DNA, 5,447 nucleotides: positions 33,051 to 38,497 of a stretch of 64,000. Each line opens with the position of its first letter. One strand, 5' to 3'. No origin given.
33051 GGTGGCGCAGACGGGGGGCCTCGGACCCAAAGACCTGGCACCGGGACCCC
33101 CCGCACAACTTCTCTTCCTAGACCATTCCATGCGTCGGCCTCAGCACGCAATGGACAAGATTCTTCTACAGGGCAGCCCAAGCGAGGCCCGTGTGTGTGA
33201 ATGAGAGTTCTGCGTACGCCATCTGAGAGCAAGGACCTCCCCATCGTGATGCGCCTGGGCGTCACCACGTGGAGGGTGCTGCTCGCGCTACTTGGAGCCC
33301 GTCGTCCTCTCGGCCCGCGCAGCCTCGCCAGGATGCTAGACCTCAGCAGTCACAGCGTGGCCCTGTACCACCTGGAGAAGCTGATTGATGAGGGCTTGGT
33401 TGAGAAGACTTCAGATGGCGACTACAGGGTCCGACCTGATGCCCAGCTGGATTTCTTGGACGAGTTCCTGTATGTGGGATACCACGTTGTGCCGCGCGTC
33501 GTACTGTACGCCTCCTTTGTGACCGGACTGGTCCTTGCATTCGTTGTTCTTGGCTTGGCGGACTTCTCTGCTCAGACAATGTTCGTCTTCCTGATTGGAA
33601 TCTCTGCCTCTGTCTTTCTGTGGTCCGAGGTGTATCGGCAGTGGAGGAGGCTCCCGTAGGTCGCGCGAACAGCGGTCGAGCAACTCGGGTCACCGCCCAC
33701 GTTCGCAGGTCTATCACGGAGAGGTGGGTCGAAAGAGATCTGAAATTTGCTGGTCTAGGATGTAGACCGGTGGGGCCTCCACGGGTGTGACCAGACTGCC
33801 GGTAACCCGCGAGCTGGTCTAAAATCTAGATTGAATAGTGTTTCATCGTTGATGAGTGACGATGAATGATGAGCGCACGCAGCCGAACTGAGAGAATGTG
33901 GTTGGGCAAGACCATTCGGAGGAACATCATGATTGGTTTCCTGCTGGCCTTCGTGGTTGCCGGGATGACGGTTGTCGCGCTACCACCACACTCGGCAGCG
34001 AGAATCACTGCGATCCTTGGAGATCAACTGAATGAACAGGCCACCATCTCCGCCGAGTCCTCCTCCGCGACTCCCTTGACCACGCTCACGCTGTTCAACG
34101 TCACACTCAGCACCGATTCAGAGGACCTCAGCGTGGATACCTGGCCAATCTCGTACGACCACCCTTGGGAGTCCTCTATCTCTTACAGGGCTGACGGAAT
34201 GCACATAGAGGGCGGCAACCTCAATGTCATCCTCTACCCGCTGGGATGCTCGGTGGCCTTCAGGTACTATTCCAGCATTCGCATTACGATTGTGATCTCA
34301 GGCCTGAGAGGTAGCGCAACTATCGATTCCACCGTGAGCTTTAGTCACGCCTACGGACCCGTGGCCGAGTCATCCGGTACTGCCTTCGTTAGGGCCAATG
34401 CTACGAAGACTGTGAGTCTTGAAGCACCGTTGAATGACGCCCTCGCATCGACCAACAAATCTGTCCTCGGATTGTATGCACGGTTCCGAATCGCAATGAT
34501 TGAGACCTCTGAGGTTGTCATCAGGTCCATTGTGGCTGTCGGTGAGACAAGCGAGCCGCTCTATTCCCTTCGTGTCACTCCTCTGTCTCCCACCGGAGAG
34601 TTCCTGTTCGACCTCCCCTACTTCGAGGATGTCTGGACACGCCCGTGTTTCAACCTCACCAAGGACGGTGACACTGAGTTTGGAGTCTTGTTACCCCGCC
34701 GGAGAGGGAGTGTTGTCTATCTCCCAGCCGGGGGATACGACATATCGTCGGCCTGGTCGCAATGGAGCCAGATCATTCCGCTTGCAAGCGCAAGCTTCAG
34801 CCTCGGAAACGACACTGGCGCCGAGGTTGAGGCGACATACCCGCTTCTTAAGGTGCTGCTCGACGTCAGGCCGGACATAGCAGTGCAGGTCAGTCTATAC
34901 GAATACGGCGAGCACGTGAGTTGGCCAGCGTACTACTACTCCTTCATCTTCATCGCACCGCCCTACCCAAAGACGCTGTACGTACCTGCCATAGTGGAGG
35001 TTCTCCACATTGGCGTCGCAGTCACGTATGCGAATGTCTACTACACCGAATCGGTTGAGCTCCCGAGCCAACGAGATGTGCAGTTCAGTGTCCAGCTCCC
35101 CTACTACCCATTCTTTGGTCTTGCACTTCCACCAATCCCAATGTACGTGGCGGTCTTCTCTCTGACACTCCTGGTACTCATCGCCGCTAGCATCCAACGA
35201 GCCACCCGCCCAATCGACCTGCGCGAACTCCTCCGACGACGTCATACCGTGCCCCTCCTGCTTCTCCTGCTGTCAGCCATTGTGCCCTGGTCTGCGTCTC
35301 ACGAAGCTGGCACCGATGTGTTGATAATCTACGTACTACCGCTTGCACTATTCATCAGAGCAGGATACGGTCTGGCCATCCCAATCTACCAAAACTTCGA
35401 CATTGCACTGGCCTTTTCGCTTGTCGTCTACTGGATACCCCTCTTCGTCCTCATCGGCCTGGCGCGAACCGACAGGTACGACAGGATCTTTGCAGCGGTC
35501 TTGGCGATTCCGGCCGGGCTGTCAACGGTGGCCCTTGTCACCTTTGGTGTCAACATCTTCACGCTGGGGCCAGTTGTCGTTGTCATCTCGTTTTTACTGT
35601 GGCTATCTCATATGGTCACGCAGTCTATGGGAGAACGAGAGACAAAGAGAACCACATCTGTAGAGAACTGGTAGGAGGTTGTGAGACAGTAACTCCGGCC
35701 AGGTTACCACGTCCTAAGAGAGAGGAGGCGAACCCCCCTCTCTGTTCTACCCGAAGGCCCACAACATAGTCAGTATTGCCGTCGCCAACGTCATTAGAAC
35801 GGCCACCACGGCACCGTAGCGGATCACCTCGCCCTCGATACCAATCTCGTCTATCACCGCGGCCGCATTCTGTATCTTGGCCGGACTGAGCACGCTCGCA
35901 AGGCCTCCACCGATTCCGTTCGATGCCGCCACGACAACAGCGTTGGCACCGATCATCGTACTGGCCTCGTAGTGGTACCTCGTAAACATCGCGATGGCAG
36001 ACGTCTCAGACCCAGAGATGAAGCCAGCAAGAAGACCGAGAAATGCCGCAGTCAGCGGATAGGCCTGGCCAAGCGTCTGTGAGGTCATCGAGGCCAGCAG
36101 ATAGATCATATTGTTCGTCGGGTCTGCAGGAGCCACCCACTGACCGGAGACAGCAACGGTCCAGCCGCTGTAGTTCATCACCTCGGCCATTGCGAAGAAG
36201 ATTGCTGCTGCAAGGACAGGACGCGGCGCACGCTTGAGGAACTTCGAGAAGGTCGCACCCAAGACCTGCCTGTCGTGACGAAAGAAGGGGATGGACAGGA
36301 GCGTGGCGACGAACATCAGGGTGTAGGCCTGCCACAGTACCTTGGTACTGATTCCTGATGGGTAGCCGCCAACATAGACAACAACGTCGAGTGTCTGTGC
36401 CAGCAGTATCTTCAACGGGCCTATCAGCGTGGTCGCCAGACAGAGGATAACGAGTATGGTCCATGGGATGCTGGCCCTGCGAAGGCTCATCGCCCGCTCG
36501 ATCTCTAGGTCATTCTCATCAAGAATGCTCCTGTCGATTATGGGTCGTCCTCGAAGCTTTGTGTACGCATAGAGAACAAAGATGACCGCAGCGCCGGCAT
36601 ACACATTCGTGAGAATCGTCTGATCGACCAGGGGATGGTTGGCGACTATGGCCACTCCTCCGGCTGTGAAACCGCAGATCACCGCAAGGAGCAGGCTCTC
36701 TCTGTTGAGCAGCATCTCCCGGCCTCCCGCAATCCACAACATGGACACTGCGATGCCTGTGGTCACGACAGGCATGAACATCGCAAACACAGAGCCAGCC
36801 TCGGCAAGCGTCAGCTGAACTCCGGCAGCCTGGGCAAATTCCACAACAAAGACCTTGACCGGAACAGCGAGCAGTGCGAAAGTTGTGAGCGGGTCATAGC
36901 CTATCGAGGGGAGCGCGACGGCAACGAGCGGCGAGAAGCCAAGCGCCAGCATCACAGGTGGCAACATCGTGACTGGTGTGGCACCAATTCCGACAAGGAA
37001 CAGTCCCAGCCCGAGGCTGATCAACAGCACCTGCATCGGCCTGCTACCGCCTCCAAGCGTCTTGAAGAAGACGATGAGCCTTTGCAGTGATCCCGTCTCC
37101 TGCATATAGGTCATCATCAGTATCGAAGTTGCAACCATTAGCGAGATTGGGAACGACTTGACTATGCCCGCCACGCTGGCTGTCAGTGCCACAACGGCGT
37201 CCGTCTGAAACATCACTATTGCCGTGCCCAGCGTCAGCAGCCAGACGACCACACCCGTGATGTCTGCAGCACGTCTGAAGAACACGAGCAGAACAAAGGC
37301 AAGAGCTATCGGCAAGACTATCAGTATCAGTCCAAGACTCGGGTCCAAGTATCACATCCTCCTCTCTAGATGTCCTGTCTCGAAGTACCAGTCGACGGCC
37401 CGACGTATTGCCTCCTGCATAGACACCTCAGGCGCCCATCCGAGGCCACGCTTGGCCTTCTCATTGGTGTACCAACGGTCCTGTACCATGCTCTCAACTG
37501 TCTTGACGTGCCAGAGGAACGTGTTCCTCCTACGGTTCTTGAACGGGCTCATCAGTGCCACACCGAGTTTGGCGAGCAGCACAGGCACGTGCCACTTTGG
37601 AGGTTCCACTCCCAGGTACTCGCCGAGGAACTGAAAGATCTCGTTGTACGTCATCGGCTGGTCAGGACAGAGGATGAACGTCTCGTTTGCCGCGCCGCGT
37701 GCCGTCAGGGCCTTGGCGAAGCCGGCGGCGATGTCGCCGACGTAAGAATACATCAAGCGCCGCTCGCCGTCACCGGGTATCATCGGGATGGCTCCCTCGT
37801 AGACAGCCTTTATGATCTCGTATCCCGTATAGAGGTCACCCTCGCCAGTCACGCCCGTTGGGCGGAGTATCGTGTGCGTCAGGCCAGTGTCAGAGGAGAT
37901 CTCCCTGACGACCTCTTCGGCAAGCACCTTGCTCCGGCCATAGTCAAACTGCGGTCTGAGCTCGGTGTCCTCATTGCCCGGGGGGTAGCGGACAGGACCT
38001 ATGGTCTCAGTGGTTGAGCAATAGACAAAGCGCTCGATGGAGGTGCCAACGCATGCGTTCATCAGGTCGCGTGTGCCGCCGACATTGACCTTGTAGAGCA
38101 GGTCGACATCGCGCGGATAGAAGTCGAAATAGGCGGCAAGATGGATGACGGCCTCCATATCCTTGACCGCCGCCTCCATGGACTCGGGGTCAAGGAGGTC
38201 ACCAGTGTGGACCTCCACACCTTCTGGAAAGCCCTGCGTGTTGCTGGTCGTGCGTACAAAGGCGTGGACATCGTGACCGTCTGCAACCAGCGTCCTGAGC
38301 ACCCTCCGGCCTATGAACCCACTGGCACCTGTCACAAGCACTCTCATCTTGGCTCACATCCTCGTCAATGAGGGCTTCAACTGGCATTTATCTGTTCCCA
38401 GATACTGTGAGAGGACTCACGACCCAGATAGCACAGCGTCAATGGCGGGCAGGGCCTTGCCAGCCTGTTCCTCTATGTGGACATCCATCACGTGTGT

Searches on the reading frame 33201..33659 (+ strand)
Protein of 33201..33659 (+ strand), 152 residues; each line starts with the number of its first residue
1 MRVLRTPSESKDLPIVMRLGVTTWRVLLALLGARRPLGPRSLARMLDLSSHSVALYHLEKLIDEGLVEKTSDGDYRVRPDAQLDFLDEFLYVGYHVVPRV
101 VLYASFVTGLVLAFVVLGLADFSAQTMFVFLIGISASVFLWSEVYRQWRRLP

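Call 19: search_protein_families(library=pfam, proteins=[window:33201-33659:+], max_evalue=0.01)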
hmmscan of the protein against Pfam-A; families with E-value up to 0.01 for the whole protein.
window:33201-33659:+ (152 aa): 4 families
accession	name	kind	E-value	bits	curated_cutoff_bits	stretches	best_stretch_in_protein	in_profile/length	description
PF12802.13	MarR_2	-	0.00011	22.7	27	1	21-74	5-58/61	MarR family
PF12840.13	HTH_20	-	0.00087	19.7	27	1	25-69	8-50/51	Helix-turn-helix domain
PF01022.26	HTH_5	-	0.0036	17.6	22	1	26-69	7-47/47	Bacterial regulatory protein, arsR family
PF13463.12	HTH_27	-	0.0071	17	22.2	1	33-73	15-54/68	Winged helix DNA-binding domain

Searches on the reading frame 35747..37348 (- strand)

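Call 19: search_protein_families(library=pfam, proteins=[window:35747-37348:-], max_evalue=0.01)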
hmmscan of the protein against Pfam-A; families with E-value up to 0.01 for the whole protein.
window:35747-37348:- (533 aa): 1 family
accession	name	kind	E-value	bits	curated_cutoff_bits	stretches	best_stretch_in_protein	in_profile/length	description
PF02652.20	Lactate_perm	-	1.8e-34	119.9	27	1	8-529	4-521/522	L-lactate permease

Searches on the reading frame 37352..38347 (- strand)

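Call 19: search_protein_families(library=pfam, proteins=[window:37352-38347:-], max_evalue=0.01)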
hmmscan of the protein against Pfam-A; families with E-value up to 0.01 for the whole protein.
window:37352-38347:- (331 aa): 11 families
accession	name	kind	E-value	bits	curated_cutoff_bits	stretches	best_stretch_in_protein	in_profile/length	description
PF01370.27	Epimerase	-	7.6e-40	137.3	20.9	1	3-224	1-237/240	NAD dependent epimerase/dehydratase family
PF01073.25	3Beta_HSD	-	2.8e-32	112.3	22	1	4-255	1-279/280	3-beta hydroxysteroid dehydrogenase/isomerase family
PF16363.11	GDP_Man_Dehyd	-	2.1e-28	100.2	27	1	4-316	1-331/332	GDP-mannose 4,6 dehydratase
PF13460.12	NAD_binding_10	-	3.9e-24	86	27.2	1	7-179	1-157/184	NAD(P)H-binding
PF07993.18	NAD_binding_4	-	4.2e-19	69.1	20.1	1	52-171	77-210/258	Male sterility protein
PF04321.23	RmlD_sub_bind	-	3.5e-17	62.8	27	1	1-169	1-154/287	RmlD substrate binding domain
PF05368.20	NmrA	-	2e-13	51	27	1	2-241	4-230/298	NmrA-like family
PF02719.21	Polysacc_synt_2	-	5.6e-08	32.7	20.2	1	3-119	1-135/293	Polysaccharide biosynthesis protein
PF00106.31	adh_short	-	0.0036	17.2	26.6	1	3-65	3-72/195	short chain dehydrogenase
PF08659.16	KR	-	0.0051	17.2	22.6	0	3-112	3-136/180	KR domain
PF03435.24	Sacchrp_dh_NADP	-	0.0055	17.5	25.1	1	3-75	1-80/129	Saccharopine dehydrogenase NADP binding domain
